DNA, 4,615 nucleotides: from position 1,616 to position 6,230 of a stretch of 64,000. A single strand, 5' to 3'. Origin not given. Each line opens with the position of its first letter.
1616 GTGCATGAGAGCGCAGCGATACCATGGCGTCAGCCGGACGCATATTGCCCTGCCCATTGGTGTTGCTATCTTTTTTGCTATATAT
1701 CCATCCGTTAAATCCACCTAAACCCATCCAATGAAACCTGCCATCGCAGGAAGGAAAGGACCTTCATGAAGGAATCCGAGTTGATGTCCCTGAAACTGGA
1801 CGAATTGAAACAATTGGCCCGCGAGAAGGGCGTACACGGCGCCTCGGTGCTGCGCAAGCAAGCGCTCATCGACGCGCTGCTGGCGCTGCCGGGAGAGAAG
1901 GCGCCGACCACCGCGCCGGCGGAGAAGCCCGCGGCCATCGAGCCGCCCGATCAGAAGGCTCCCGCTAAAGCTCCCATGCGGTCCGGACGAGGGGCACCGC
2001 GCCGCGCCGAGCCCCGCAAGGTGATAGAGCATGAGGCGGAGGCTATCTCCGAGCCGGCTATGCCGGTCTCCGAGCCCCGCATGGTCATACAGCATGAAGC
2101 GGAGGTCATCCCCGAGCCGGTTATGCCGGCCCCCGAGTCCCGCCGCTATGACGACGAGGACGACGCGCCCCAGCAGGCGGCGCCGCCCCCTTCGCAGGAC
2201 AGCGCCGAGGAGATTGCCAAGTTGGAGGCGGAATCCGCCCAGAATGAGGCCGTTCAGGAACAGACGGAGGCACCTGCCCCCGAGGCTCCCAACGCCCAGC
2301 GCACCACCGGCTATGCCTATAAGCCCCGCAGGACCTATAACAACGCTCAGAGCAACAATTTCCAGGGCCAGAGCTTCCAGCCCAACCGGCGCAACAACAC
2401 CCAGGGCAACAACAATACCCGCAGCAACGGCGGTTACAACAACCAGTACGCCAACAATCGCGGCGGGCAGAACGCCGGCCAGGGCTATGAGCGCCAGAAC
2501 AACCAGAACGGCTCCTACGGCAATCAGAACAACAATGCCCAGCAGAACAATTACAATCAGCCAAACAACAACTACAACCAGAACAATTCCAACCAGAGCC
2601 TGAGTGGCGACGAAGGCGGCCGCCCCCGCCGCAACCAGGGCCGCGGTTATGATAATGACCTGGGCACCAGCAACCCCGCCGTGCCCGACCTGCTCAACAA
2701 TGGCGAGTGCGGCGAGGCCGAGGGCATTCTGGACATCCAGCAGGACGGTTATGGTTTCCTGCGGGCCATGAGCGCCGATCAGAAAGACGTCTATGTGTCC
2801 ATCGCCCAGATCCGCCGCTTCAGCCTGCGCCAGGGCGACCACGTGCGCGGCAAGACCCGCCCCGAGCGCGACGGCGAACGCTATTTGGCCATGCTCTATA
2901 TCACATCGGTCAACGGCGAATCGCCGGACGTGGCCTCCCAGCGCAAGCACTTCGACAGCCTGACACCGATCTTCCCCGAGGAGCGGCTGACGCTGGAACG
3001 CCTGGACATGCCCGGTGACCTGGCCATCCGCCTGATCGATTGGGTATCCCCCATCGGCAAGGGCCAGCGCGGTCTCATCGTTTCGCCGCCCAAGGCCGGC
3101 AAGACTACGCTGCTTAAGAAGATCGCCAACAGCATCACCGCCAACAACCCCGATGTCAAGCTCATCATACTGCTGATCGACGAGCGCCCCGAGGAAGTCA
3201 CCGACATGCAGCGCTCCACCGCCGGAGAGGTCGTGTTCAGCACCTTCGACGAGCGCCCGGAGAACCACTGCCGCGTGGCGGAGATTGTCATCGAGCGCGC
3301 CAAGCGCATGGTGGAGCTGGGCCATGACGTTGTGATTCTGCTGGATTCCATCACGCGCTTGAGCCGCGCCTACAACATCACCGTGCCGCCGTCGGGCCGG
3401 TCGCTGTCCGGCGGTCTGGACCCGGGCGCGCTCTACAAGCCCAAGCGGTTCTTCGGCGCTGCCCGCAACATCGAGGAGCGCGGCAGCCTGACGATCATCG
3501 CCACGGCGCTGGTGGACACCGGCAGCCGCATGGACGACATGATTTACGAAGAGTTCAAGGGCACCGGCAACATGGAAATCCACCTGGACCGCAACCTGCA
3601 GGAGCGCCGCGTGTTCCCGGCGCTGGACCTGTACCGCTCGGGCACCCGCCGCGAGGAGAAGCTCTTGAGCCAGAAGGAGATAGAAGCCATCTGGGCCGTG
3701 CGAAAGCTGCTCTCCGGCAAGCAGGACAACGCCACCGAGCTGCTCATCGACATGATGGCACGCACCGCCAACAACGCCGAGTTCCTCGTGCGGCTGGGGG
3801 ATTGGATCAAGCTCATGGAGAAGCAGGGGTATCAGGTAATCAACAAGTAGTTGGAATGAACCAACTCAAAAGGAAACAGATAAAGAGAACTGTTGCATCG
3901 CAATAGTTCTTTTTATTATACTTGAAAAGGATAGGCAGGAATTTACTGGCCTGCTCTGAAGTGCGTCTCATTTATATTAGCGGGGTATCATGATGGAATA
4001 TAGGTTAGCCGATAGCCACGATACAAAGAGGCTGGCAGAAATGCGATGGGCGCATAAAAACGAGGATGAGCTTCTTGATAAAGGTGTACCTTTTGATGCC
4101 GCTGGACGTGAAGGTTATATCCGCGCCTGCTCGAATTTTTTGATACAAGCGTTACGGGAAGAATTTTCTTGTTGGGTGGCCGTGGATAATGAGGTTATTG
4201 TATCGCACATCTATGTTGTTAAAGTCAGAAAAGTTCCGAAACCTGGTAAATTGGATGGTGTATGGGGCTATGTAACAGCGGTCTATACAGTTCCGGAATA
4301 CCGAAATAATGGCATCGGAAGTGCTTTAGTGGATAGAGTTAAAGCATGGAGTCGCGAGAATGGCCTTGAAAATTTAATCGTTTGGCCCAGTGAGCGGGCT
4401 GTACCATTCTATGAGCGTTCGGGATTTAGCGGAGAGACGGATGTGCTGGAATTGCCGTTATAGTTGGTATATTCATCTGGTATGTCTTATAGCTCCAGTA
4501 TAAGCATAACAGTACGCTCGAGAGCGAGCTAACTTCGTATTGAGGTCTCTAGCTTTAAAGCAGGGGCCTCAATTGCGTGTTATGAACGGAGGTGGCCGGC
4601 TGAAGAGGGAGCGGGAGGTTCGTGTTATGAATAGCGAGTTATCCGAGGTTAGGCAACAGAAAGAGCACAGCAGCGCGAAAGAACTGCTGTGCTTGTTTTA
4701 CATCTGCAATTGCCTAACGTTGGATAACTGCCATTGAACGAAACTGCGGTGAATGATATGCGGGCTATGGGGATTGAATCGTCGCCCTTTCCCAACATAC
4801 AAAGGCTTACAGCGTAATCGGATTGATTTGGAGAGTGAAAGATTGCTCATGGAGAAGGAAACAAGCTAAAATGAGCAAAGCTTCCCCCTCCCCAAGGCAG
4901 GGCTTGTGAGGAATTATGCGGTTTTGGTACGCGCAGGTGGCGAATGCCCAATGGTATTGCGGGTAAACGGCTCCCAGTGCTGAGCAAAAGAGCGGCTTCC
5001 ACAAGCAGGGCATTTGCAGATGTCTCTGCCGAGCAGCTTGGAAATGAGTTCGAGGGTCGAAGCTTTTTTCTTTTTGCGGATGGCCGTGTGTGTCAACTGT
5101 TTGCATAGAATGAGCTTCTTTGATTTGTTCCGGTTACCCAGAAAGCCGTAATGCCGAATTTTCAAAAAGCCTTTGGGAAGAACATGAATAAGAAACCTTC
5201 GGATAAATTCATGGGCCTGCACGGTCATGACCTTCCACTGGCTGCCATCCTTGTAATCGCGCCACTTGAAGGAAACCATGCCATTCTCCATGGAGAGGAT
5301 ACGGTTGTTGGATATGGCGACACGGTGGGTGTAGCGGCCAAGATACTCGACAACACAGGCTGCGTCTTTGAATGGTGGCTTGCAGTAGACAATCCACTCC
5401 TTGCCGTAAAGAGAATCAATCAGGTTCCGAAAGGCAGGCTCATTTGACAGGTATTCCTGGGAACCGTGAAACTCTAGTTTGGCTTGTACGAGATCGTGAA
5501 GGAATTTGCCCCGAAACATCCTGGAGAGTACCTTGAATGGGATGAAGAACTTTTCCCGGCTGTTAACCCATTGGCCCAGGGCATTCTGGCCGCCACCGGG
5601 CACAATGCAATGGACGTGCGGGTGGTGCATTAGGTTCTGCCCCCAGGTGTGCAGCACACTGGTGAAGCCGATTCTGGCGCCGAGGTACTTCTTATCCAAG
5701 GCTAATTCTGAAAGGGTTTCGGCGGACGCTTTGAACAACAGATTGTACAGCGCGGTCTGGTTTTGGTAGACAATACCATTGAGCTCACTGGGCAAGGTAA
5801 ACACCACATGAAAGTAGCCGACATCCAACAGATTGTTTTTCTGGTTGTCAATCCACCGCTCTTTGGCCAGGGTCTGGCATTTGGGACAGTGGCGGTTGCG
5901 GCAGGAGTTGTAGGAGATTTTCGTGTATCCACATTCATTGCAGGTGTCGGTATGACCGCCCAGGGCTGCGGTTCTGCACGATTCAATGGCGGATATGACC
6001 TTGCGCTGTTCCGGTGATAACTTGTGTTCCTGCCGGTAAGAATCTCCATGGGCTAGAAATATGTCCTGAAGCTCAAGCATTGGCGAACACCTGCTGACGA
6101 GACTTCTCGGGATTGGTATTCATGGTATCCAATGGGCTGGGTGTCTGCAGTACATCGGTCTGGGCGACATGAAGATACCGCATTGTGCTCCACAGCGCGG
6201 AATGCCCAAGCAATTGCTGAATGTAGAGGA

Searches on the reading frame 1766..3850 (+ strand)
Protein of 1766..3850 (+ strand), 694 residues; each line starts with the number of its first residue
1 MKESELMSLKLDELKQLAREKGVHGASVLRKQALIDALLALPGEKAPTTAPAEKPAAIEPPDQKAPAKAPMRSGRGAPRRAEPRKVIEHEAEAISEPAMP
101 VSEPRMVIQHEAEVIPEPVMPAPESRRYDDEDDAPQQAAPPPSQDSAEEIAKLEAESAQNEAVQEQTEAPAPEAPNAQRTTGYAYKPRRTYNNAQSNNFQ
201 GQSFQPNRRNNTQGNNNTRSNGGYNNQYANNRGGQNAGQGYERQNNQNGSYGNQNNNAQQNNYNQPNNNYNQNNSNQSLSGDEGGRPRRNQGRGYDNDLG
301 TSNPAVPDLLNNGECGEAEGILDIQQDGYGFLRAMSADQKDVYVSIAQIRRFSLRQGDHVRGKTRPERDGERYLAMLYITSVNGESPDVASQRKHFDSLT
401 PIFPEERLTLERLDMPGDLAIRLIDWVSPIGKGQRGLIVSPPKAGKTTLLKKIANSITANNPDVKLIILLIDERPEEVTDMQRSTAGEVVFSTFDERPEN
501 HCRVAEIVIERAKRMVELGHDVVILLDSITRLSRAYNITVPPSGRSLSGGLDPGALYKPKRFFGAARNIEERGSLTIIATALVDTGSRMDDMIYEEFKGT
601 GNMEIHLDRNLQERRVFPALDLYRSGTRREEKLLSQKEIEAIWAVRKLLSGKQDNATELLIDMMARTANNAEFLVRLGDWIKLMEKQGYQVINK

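Call 50: find_homologous_proteins(query=window:1766-3850:+, max_evalue=1e-100)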
Query window:1766-3850:+ (694 aa): 7972 proteins with E <= 1e-100 among 8000 candidates; the best 120 are listed.
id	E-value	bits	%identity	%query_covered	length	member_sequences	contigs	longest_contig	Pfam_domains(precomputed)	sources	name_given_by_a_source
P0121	0.0e+0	1550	100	100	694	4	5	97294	PF07497.19,PF07498.19,PF00006.32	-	-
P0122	0.0e+0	1388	91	100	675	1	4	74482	PF07497.19,PF07498.19,PF00006.32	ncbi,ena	-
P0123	0.0e+0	1045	69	100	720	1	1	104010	PF07497.19,PF07498.19,PF00006.32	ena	-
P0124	5.8e-266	902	63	100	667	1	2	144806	PF07497.19,PF07498.19,PF00006.32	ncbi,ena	-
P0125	1.1e-262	892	63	93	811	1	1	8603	PF07497.19,PF07498.19,PF00006.32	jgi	jgi:transcription termination factor Rho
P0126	2.4e-262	890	76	76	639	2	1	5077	PF07497.19,PF07498.19,PF00006.32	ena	-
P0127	1.0e-261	888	65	100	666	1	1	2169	PF07497.19,PF07498.19,PF00006.32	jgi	jgi:transcription termination factor Rho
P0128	1.9e-259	881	76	74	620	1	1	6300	PF07497.19,PF07498.19,PF00006.32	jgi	jgi:transcription termination factor Rho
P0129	1.2e-257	875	86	63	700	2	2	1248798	PF07497.19,PF07498.19,PF00006.32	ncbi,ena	-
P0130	8.2e-256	869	63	100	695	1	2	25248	PF07497.19,PF07498.19,PF00006.32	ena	-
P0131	3.7e-254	863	62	100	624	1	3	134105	PF07497.19,PF07498.19,PF00006.32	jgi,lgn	jgi:transcription termination factor Rho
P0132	2.2e-252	857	61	100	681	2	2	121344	PF07497.19,PF07498.19,PF00006.32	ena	-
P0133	1.1e-216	740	81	57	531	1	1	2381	PF07497.19,PF07498.19,PF00006.32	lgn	-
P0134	3.8e-214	731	79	58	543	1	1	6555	PF07497.19,PF07498.19,PF00006.32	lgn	-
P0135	2.3e-205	702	71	65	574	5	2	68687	PF07497.19,PF07498.19,PF00006.32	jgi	jgi:transcription termination factor Rho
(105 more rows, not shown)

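Call 51: find_encoding_contigs(protein=P0122, flank=10000, max_places=6)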
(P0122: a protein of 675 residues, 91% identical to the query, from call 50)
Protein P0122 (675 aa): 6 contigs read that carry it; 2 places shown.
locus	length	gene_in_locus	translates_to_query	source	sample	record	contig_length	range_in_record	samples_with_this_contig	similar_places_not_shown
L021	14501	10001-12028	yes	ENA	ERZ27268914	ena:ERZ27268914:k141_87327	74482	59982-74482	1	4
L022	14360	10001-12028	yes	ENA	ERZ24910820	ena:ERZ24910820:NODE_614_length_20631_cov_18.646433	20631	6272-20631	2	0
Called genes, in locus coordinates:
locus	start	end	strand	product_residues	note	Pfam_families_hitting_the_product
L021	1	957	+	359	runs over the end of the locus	PF01408:GFO_IDH_MocA (faint), PF02894:GFO_IDH_MocA_C, PF22725:GFO_IDH_MocA_C3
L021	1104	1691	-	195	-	PF00440:TetR_N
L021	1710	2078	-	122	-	-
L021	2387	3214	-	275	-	PF02311:AraC_binding, PF12833:HTH_18, PF00165:HTH_AraC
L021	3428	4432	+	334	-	PF01408:GFO_IDH_MocA, PF22725:GFO_IDH_MocA_C3, PF02894:GFO_IDH_MocA_C (weak)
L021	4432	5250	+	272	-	PF01261:AP_endonuc_2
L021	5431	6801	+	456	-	PF01546:Peptidase_M20, PF07687:M20_dimer (weak)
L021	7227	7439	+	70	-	PF09723:Zn_ribbon_8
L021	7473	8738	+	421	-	PF00275:EPSP_synthase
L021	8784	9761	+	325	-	PF00535:Glycos_transf_2, PF10111:Glyco_tranf_2_2 (weak), PF13641:Glyco_tranf_2_3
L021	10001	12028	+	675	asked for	PF07498:Rho_N (weak), PF07497:Rho_RNA_bind, PF00006:ATP-synt_ab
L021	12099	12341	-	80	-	-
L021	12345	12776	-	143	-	PF12910:PHD_like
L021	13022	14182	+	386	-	PF05448:AXE1 (faint), PF01738:DLH (faint)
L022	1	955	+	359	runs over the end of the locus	PF01408:GFO_IDH_MocA (faint), PF02894:GFO_IDH_MocA_C, PF22725:GFO_IDH_MocA_C3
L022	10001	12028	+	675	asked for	PF07498:Rho_N (weak), PF07497:Rho_RNA_bind, PF00006:ATP-synt_ab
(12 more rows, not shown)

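Call 75: find_encoding_contigs(protein=P0123, flank=10000, max_places=2)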
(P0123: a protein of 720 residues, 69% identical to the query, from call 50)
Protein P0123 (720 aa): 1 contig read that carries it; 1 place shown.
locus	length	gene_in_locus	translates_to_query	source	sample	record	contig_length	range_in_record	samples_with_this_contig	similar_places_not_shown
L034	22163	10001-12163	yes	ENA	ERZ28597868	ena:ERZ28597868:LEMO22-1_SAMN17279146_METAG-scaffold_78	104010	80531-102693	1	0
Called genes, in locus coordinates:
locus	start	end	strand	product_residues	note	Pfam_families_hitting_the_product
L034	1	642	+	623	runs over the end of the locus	PF01134:GIDA, PF07992:Pyr_redox_2 (weak), PF21680:GIDA_C_1st, PF13932:SAM_GIDA_C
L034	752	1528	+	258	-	PF02811:PHP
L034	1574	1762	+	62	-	-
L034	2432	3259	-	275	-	PF02311:AraC_binding, PF12833:HTH_18, PF00165:HTH_AraC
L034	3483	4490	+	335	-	PF01408:GFO_IDH_MocA, PF22725:GFO_IDH_MocA_C3, PF02894:GFO_IDH_MocA_C (weak)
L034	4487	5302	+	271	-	PF01261:AP_endonuc_2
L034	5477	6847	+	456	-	PF01546:Peptidase_M20, PF07687:M20_dimer (faint)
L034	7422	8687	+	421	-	PF00275:EPSP_synthase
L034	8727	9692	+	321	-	PF00535:Glycos_transf_2, PF10111:Glyco_tranf_2_2 (weak), PF13641:Glyco_tranf_2_3 (weak)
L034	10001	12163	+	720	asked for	PF07498:Rho_N, PF07497:Rho_RNA_bind, PF00006:ATP-synt_ab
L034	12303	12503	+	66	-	-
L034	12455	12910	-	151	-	PF13527:Acetyltransf_9 (faint), PF00583:Acetyltransf_1, PF13673:Acetyltransf_10, PF13508:Acetyltransf_7, PF08445:FR47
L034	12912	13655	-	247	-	PF00300:His_Phos_1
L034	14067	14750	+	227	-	-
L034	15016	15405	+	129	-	PF02082:Rrf2, PF01047:MarR (weak)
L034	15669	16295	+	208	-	PF00398:RrnaAD (weak), PF01209:Ubie_methyltran, PF13489:Methyltransf_23, PF06325:PrmA, PF13847:Methyltransf_31, PF08241:Methyltransf_11, PF08242:Methyltransf_12, PF13649:Methyltransf_25, +3 more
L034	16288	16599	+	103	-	PF01554:MatE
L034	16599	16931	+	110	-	PF01554:MatE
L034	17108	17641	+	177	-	PF01554:MatE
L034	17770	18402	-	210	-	PF00753:Lactamase_B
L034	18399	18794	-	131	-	PF12680:SnoaL_2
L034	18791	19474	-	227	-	PF12867:DinB_2 (weak)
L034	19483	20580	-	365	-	-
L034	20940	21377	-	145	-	-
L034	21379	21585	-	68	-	PF12844:HTH_19 (weak), PF01381:HTH_3, PF13443:HTH_26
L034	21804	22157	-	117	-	PF03575:Peptidase_S51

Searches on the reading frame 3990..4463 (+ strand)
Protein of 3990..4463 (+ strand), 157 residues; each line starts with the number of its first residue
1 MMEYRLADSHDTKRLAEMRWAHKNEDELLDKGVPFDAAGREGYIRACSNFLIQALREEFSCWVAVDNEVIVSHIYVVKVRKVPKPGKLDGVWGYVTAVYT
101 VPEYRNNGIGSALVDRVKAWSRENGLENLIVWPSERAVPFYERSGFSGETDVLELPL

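Call 10: search_protein_families(library=pfam, proteins=[window:3990-4463:+])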
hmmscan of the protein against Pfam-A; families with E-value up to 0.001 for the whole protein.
window:3990-4463:+ (157 aa): 4 families
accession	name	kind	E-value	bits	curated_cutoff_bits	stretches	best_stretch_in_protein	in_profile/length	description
PF00583.31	Acetyltransf_1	-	4.7e-15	56.3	20.7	1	54-146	28-116/116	Acetyltransferase (GNAT) family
PF13508.13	Acetyltransf_7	-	8.3e-13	49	27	1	59-147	3-83/84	Acetyltransferase (GNAT) domain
PF13673.13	Acetyltransf_10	-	2e-10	41.2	23.6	1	55-147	27-108/128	Acetyltransferase (GNAT) domain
PF13527.13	Acetyltransf_9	-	3e-10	40.6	25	1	56-147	38-125/127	Acetyltransferase (GNAT) domain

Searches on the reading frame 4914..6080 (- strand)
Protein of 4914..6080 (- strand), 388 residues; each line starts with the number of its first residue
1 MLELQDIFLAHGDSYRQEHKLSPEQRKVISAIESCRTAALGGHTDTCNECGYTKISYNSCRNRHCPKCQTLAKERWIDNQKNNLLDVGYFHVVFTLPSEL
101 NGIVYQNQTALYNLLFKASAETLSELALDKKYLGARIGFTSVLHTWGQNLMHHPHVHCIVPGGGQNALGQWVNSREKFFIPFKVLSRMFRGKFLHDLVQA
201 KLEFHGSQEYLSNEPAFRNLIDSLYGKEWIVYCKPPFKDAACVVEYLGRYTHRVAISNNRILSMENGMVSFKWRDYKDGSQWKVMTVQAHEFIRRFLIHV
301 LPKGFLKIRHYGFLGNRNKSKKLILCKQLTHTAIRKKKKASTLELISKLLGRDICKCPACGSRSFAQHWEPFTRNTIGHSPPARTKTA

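Call 10: search_protein_families(library=pfam, proteins=[window:4914-6080:-])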
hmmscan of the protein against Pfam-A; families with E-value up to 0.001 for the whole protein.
window:4914-6080:- (388 aa): 2 families
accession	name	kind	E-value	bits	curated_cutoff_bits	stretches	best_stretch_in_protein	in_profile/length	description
PF04986.18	Y2_Tnp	-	1.8e-65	220.8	20.9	1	138-319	1-181/183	Putative transposase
PF14319.11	Zn_Tnp_IS91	-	2.1e-35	121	26.3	1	7-96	1-90/90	Transposase zinc-binding domain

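Call 26: search_protein_families(library=ncbifam, proteins=[window:4914-6080:-])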
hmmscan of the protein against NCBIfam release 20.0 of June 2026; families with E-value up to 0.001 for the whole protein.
window:4914-6080:- (388 aa): 1 family
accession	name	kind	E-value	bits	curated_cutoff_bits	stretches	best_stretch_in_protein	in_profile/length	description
NF033538.2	transpos_IS91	equivalog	2.9e-145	483.8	125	1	3-362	1-355/356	IS91 family transposase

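Call 35: find_encoding_contigs(protein=window:4914-6080:-, flank=5000, max_places=6)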
Protein window:4914-6080:- (388 aa): 4 contigs read that carry it; 3 places shown.
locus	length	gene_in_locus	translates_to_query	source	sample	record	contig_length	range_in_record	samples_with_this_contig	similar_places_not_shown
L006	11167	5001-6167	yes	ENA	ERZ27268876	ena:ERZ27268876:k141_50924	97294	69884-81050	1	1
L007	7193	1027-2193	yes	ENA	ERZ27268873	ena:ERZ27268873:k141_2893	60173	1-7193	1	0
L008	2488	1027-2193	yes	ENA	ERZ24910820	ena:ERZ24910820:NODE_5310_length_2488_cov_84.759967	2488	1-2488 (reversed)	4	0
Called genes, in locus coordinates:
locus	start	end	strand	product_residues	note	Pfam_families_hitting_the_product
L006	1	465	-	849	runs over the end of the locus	PF25788:Ig_Rha78A_N, PF08531:Bac_rhamnosid_N, PF05592:Bac_rhamnosid, PF17389:Bac_rhamnosid6H, PF17390:Bac_rhamnosid_C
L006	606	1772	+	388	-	PF12833:HTH_18, PF00165:HTH_AraC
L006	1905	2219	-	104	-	-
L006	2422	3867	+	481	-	PF05598:DUF772, PF01609:DDE_Tnp_1, PF13751:DDE_Tnp_1_6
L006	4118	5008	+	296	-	PF13495:Phage_int_SAM_4, PF00589:Phage_integrase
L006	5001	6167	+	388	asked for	PF14319:Zn_Tnp_IS91, PF04986:Y2_Tnp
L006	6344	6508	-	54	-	-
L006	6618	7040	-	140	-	PF00583:Acetyltransf_1, PF13673:Acetyltransf_10, PF13527:Acetyltransf_9, PF13508:Acetyltransf_7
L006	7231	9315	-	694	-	PF07498:Rho_N (weak), PF07497:Rho_RNA_bind, PF00006:ATP-synt_ab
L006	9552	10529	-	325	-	PF00535:Glycos_transf_2, PF10111:Glyco_tranf_2_2 (weak), PF13641:Glyco_tranf_2_3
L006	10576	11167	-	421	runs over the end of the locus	PF00275:EPSP_synthase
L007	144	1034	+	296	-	PF13495:Phage_int_SAM_4, PF00589:Phage_integrase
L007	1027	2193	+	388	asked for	PF14319:Zn_Tnp_IS91, PF04986:Y2_Tnp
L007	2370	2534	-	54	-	-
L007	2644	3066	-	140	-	PF00583:Acetyltransf_1, PF13673:Acetyltransf_10, PF13527:Acetyltransf_9, PF13508:Acetyltransf_7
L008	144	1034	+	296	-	PF13495:Phage_int_SAM_4, PF00589:Phage_integrase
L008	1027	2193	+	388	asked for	PF14319:Zn_Tnp_IS91, PF04986:Y2_Tnp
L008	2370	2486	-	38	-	?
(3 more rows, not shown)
